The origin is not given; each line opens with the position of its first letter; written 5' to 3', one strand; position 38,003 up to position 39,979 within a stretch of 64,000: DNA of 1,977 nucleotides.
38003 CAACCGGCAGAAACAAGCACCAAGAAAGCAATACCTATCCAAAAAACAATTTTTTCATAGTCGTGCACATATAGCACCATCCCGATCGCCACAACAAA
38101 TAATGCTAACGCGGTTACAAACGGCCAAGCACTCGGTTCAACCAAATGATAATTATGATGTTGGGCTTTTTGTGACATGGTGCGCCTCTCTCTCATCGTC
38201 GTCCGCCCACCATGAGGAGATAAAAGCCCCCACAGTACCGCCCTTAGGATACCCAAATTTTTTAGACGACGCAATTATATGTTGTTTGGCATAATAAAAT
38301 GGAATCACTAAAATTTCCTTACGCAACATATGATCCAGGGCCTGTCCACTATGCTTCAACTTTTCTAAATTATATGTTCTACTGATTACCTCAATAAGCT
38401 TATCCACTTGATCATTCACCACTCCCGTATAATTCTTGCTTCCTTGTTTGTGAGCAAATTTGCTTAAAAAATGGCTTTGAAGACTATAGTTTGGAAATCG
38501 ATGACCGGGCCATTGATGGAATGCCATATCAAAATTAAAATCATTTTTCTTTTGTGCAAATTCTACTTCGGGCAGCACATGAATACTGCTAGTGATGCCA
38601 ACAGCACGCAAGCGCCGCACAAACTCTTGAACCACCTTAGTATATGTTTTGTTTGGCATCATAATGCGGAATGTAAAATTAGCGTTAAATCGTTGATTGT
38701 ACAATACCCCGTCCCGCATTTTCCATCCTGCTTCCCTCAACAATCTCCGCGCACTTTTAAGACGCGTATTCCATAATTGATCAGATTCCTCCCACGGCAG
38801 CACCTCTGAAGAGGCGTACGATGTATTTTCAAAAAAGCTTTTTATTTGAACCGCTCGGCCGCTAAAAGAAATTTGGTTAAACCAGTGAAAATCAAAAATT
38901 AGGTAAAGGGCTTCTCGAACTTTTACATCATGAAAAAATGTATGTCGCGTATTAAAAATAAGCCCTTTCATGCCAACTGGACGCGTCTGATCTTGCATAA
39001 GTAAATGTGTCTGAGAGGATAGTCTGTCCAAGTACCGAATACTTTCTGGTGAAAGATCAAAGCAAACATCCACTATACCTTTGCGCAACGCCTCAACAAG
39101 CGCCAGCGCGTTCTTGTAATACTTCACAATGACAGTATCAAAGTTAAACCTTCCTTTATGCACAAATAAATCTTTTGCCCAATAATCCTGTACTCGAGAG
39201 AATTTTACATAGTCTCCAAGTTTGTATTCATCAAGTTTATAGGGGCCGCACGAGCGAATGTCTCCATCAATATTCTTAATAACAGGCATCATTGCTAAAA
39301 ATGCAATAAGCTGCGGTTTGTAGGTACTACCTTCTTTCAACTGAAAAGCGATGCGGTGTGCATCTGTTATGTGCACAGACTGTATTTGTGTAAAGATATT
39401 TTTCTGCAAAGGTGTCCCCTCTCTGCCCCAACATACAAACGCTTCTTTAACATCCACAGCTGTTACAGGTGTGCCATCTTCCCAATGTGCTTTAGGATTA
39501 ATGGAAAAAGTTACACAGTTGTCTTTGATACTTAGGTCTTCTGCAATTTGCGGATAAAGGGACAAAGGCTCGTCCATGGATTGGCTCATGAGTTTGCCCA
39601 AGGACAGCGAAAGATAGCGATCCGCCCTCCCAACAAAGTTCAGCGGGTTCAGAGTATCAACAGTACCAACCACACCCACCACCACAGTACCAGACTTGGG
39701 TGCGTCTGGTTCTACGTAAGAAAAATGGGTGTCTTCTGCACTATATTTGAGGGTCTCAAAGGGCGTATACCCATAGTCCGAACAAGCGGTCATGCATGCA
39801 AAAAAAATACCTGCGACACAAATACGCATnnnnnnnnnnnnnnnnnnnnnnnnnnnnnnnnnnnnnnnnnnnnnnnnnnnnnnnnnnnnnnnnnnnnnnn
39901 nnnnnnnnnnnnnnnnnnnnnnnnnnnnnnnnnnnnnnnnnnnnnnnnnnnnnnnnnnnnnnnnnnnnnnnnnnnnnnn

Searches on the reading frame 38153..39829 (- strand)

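Call 18: search_protein_families(library=ncbifam, proteins=[window:38153-39829:-], max_evalue=0.00001)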
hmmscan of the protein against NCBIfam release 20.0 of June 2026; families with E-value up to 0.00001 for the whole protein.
window:38153-39829:- (558 aa): 8 families
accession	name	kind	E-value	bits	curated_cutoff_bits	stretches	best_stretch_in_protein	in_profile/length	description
TIGR02294.1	nickel_nikA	equivalog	4.9e-25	88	393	1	91-520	48-479/501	nickel ABC transporter substrate-binding protein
NF045468.1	Opp5A_nikA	equivalog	1.9e-23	82.7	600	1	85-507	51-452/488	nickel ABC transporter substrate-binding protein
TIGR04028.1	SBP_KPN_01854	hypoth_equivalog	9.6e-20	70.6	468.5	1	87-513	40-479/509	TIGR04028 family ABC transporter substrate-binding protein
NF045467.1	Opp4A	equivalog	3.3e-16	58.7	650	1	193-523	209-536/556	oligopeptide ABC transporter substrate-binding protein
NF047575.1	opine_bind_CntA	exception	7.6e-16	57.7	800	1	92-521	78-512/535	staphylopine-dependent metal ABC transporter substrate-binding lipoprotein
NF011942.0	PRK15413.1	equivalog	1.4e-09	37.2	594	1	48-370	29-344/512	glutathione ABC transporter substrate-binding protein GsiB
NF011689.0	PRK15109.1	equivalog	1.6e-09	37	560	1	187-514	208-510/547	ABC transporter substrate-binding protein SapA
NF011684.0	PRK15104.1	equivalog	2.3e-09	36.5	947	0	152-516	162-513/543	oligopeptide ABC transporter substrate-binding protein OppA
